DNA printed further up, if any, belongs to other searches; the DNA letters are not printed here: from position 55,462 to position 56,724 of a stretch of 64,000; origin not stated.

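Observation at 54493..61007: Split three-gene activase system (two DUF2229-like proteins + BadF/BcrA-type ATPase) wedged between an ApbE flavin transferase and NfnAB-like bifurcating oxidoreductase genes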

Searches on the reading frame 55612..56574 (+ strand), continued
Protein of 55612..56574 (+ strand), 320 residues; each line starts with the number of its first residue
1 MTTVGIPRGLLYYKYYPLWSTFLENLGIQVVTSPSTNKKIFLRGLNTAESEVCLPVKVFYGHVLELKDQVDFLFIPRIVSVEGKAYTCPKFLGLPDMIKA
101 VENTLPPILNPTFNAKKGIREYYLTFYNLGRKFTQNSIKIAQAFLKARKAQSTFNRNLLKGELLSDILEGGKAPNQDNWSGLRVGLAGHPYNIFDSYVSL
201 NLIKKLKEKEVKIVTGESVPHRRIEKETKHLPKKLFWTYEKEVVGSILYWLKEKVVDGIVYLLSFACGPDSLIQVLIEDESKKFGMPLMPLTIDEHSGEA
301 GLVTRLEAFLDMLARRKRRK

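Call 69: get_annotated_region(hit=H2, flank=6000)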
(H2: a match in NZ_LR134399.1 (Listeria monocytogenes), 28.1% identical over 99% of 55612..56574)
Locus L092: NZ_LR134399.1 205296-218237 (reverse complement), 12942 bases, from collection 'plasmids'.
description: Listeria monocytogenes strain NCTC7974 plasmid 2, complete sequence
organism: Listeria monocytogenes (NCBI taxid 1639)
taxonomy: Bacteria; Bacillota; Bacilli; Bacillales; Listeriaceae; Listeria; Listeria monocytogenes
host: -; source: Homo sapiens,Vein blood; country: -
typing (MOB-suite, as given by PLSDB): non-mobilizable
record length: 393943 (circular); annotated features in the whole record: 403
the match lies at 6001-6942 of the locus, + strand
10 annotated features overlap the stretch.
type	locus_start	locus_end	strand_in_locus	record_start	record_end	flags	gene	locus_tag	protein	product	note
CDS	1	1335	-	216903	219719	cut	-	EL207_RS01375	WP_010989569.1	sigma-54-dependent transcriptional regulator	-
CDS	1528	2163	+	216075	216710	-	-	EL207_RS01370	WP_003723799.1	FMN-dependent NADH-azoreductase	-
CDS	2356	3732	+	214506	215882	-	-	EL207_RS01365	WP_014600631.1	amino acid permease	GO:0006865 - amino acid transport [Evidence IEA]; GO:0055085 - transmembrane transport [Evidence IEA]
CDS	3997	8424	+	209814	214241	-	-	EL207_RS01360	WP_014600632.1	2-hydroxyacyl-CoA dehydratase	-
CDS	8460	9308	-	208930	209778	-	-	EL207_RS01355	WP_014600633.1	PhzF family phenazine biosynthesis protein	GO:0009058 - biosynthetic process [Evidence IEA]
CDS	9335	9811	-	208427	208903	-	ybaK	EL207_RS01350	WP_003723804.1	Cys-tRNA(Pro) deacylase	GO:0043039 - tRNA aminoacylation [Evidence IEA]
CDS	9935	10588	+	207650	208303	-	-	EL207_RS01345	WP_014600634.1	DUF5105 domain-containing protein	-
CDS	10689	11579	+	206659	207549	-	-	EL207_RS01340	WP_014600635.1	carbon-nitrogen hydrolase family protein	-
CDS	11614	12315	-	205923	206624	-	-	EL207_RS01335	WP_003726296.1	DUF554 domain-containing protein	-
CDS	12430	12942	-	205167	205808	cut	-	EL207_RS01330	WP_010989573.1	NAD(P)-dependent oxidoreductase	-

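Call 70: get_annotated_region(hit=H1, flank=6000)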
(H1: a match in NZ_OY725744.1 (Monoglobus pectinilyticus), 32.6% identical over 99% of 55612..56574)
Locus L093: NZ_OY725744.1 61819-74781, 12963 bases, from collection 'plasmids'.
description: Monoglobus pectinilyticus strain Ruminococcaceae species TSDC17.2-1.2 plasmid 20, complete sequence
organism: Monoglobus pectinilyticus (NCBI taxid 1981510)
taxonomy: Bacteria; Bacillota; Clostridia; Monoglobales; Monoglobaceae; Monoglobus; Monoglobus pectinilyticus
host: -; source: -; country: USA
typing (MOB-suite, as given by PLSDB): non-mobilizable
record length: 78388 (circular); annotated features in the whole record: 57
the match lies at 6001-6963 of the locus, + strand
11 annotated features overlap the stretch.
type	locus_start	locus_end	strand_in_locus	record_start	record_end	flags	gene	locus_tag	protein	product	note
CDS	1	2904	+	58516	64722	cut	-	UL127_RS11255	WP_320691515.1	immunoglobulin-like domain-containing protein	-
CDS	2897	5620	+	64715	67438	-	-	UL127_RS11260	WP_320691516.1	S-layer homology domain-containing protein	-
CDS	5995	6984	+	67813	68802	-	-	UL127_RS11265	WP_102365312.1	acyl-CoA dehydratase activase-related protein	-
CDS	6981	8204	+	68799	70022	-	-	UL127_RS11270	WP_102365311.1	2-hydroxyacyl-CoA dehydratase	-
CDS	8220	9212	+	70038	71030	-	-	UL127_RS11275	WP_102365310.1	acyl-CoA dehydratase activase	-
CDS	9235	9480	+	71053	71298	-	-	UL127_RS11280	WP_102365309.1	TIGR03905 family TSCPD domain-containing protein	GO:0008150 - biological_process [Evidence IEA]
CDS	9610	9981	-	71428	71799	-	-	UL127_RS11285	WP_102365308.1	hypothetical protein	-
CDS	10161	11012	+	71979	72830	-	dapF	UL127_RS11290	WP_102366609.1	diaminopimelate epimerase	GO:0009089 - lysine biosynthetic process via diaminopimelate [Evidence IEA]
CDS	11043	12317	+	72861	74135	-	-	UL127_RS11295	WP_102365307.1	LL-diaminopimelate aminotransferase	GO:0009058 - biosynthetic process [Evidence IEA]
CDS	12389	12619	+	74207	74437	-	-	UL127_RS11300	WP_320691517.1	YlmC/YmxH family sporulation protein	GO:0030436 - asexual sporulation [Evidence IEA]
CDS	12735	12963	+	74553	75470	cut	noc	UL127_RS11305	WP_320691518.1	nucleoid occlusion protein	GO:0032466 - negative regulation of cytokinesis [Evidence IEA]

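Call 71: get_annotated_region(hit=H8, flank=6000)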
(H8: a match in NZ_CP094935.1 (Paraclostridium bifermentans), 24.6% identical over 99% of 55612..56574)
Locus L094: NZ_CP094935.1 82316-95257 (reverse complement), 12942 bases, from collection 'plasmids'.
description: Paraclostridium bifermentans strain HD0315_2 plasmid pHD0315_2-2, complete sequence
organism: Paraclostridium bifermentans (NCBI taxid 1490)
taxonomy: Bacteria; Bacillota; Clostridia; Peptostreptococcales; Peptostreptococcaceae; Paraclostridium; Paraclostridium bifermentans
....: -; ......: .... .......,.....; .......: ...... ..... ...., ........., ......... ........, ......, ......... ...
typing (MOB-suite, as given by PLSDB): non-mobilizable
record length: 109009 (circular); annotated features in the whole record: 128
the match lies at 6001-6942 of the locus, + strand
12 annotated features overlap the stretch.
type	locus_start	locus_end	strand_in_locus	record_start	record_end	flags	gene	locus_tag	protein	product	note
CDS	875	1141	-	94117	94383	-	-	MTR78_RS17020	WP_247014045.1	hypothetical protein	-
CDS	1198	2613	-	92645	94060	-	nhaC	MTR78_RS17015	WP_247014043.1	Na+/H+ antiporter NhaC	GO:1902600 - proton transmembrane transport [Evidence IEA]; GO:0006814 - sodium ion transport [Evidence IEA]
CDS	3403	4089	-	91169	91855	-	-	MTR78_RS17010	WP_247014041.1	Crp/Fnr family transcriptional regulator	GO:0006355 - regulation of DNA-templated transcription [Evidence IEA]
CDS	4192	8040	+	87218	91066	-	-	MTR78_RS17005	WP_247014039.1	acyl-CoA dehydratase activase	-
CDS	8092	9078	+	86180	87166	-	-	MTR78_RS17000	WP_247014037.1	ABC transporter substrate-binding protein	-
CDS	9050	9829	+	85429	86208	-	-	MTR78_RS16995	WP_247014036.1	ABC transporter permease subunit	GO:0055085 - transmembrane transport [Evidence IEA]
CDS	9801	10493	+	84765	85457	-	-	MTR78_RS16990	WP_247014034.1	ABC transporter ATP-binding protein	-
CDS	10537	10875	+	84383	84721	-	-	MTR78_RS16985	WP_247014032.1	cupin domain-containing protein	-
CDS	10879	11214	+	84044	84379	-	-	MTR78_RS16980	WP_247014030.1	cupin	-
CDS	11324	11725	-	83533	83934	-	-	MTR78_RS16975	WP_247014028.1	hemerythrin domain-containing protein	-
CDS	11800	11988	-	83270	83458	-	-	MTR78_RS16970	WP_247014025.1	ferredoxin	-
CDS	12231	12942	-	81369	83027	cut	hcp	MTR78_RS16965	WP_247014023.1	hydroxylamine reductase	-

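Call 83: search_protein_families(library=pfam, proteins=[L038:6598-7830:+, L038:7826-8647:+, L038:8572-9807:+, L076:8308-9342:+, L052:7292-7771:+, L077:6499-8019:+, L084:13240-14622:+, L070:12935-14314:+, L072:1224-2018:+], max_evalue=0.0001)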
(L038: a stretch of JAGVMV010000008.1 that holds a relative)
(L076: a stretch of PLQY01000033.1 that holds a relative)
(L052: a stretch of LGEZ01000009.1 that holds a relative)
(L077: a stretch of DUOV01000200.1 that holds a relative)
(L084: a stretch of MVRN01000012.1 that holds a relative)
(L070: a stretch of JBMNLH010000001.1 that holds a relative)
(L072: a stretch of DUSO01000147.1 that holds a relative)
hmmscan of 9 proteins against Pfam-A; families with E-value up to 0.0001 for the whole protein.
L038:6598-7830:+ (411 aa): 7 families
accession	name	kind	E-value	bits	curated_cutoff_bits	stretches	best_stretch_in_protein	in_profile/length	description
PF00534.26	Glycos_transf_1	-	3.5e-37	128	26.4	1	210-367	11-171/172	Glycosyl transferases group 1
PF13692.12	Glyco_trans_1_4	-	4.4e-34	118.2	27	1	216-354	3-142/142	Glycosyl transferases group 1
PF13439.12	Glyco_transf_4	-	1.2e-26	94.2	28.5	1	31-198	2-169/170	Glycosyltransferase Family 4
PF13579.12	Glyco_trans_4_4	-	2.9e-14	54.1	29.7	1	31-194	1-158/158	Glycosyl transferase 4-like domain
PF20706.3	GT4-conflict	-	1e-08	35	26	0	286-380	279-383/385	Family 4 Glycosyltransferase in conflict systems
PF13524.12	Glyco_trans_1_2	-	1.4e-07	32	25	1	283-382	41-142/144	Glycosyl transferase-like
PF08323.17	Glyco_transf_5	-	5.2e-06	26.8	22.7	0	19-63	2-48/239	Starch synthase catalytic domain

L038:7826-8647:+ (274 aa): 1 family
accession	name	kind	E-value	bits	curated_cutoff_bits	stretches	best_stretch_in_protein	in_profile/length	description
PF01522.26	Polysacc_deac_1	-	9.5e-28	97.1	23.1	1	72-194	3-123/124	Polysaccharide deacetylase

L038:8572-9807:+ (412 aa): 1 family
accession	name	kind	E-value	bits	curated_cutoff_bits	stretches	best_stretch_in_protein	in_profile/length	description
PF03706.18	LPG_synthase_TM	-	4e-34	118.9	33.4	1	53-356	2-293/302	Lysylphosphatidylglycerol synthase TM region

L076:8308-9342:+ (345 aa): 1 family
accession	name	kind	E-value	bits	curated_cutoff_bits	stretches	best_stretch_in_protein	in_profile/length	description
PF07451.17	SpoVAD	-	1.5e-147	491.1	22.1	1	12-340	1-329/329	Stage V sporulation protein AD (SpoVAD)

L052:7292-7771:+ (160 aa): 1 family
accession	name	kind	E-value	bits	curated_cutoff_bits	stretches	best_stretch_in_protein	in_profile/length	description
PF03862.18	SpoVAC_SpoVAEB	-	6.4e-31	107.5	25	1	45-154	2-116/117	SpoVAC/SpoVAEB sporulation membrane protein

L077:6499-8019:+ (507 aa): 1 family
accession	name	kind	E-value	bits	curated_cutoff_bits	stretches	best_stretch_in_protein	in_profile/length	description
PF03323.18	GerA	-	1.3e-157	525.6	27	1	25-483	3-465/466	Bacillus/Clostridium GerA spore germination protein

L084:13240-14622:+ (461 aa): 1 family
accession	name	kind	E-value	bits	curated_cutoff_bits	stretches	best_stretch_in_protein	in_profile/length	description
PF00291.31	PALP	-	2.6e-41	142.3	35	1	86-424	4-295/295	Pyridoxal-phosphate dependent enzyme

L070:12935-14314:+ (460 aa): 2 families
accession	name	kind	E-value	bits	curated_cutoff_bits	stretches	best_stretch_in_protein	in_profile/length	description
PF02784.22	Orn_Arg_deC_N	-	7.2e-65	219.2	23.4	1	54-310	2-246/247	Pyridoxal-dependent decarboxylase, pyridoxal binding domain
PF00278.28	Orn_DAP_Arg_deC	-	2.1e-18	66.8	23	1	49-402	2-95/95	Pyridoxal-dependent decarboxylase, C-terminal sheet domain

L072:1224-2018:+ (265 aa): 5 families
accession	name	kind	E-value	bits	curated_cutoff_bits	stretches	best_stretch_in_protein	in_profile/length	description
PF04542.20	Sigma70_r2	-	9.8e-18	64.2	24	1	48-114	2-68/71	Sigma-70 region 2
PF04545.22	Sigma70_r4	-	5.2e-15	55.1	24.1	1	213-262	1-50/50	Sigma-70, region 4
PF08281.18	Sigma70_r4_2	-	1.4e-11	44.3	25.7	1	208-249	2-43/54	Sigma-70, region 4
PF04539.22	Sigma70_r3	-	4.4e-10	40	25.3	1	129-191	5-68/78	Sigma-70 region 3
PF13384.12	HTH_23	-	7.4e-05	22.9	24.6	0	219-252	3-37/50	Homeodomain-like domain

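Call 85: search_protein_families(library=pfam, proteins=[L092:3997-8424:+, L094:4192-8040:+, L093:5995-6984:+, L093:6981-8204:+, L093:8220-9212:+], max_evalue=0.01)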
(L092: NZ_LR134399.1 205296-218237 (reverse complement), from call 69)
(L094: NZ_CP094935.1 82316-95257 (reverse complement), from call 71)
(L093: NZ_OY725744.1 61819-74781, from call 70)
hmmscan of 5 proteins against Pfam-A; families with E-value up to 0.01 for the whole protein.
L092:3997-8424:+ (1475 aa): 4 families
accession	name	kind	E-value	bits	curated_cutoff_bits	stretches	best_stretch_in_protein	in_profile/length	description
PF09989.15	DUF2229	-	1.9e-85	286.4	29.4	1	669-886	1-218/218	CoA enzyme activase uncharacterised domain (DUF2229)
PF01869.26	BcrAD_BadFG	-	2.2e-59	201.7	31.5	2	320-574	1-271/271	BadF/BadG/BcrA/BcrD ATPase family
PF01548.23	DEDD_Tnp_IS110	-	7.5e-05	23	29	0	4-73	1-67/155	Transposase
PF00370.27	FGGY_N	-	9.7e-05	22.5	28.8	0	4-48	3-46/245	FGGY family of carbohydrate kinases, N-terminal domain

L094:4192-8040:+ (1282 aa): 7 families
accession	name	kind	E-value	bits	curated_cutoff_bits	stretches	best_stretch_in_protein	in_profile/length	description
PF01869.26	BcrAD_BadFG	-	2e-68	231.3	31.5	2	311-560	1-269/271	BadF/BadG/BcrA/BcrD ATPase family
PF09989.15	DUF2229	-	1.3e-58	198.6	29.4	1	604-819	1-215/218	CoA enzyme activase uncharacterised domain (DUF2229)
PF06050.19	HGD-D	-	1.2e-05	25.6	28.4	1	859-911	287-342/342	2-hydroxyglutaryl-CoA dehydratase, D-component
PF05378.19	Hydant_A_N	-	0.00085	19.5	25.2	1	311-418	2-101/176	Hydantoinase/oxoprolinase N-terminal region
PF22521.2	HypF_C_2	-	0.0015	18.8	27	0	171-236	155-222/241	Carbamoyltransferase, Kae1-like Domain, second subdomain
PF02782.22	FGGY_C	-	0.0024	18.1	27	0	517-561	150-193/198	FGGY family of carbohydrate kinases, C-terminal domain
PF00370.27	FGGY_N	-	0.0058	16.7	28.8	0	310-339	2-31/245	FGGY family of carbohydrate kinases, N-terminal domain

L093:5995-6984:+ (329 aa): 2 families
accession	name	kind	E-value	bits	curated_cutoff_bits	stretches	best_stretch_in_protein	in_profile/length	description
PF09989.15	DUF2229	-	3.2e-51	174.5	29.4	1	2-223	1-218/218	CoA enzyme activase uncharacterised domain (DUF2229)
PF06050.19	HGD-D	-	2.7e-09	37.5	28.4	1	235-317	260-342/342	2-hydroxyglutaryl-CoA dehydratase, D-component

L093:6981-8204:+ (407 aa): 2 families
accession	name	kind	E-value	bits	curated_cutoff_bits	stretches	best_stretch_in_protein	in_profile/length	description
PF09989.15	DUF2229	-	4.9e-14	52.9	29.4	2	14-69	17-73/218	CoA enzyme activase uncharacterised domain (DUF2229)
PF06050.19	HGD-D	-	1.6e-06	28.4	28.4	1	158-352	150-340/342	2-hydroxyglutaryl-CoA dehydratase, D-component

L093:8220-9212:+ (330 aa): 1 family
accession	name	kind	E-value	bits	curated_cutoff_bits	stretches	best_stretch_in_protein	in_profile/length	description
PF01869.26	BcrAD_BadFG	-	2e-48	165.7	31.5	1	5-257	1-271/271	BadF/BadG/BcrA/BcrD ATPase family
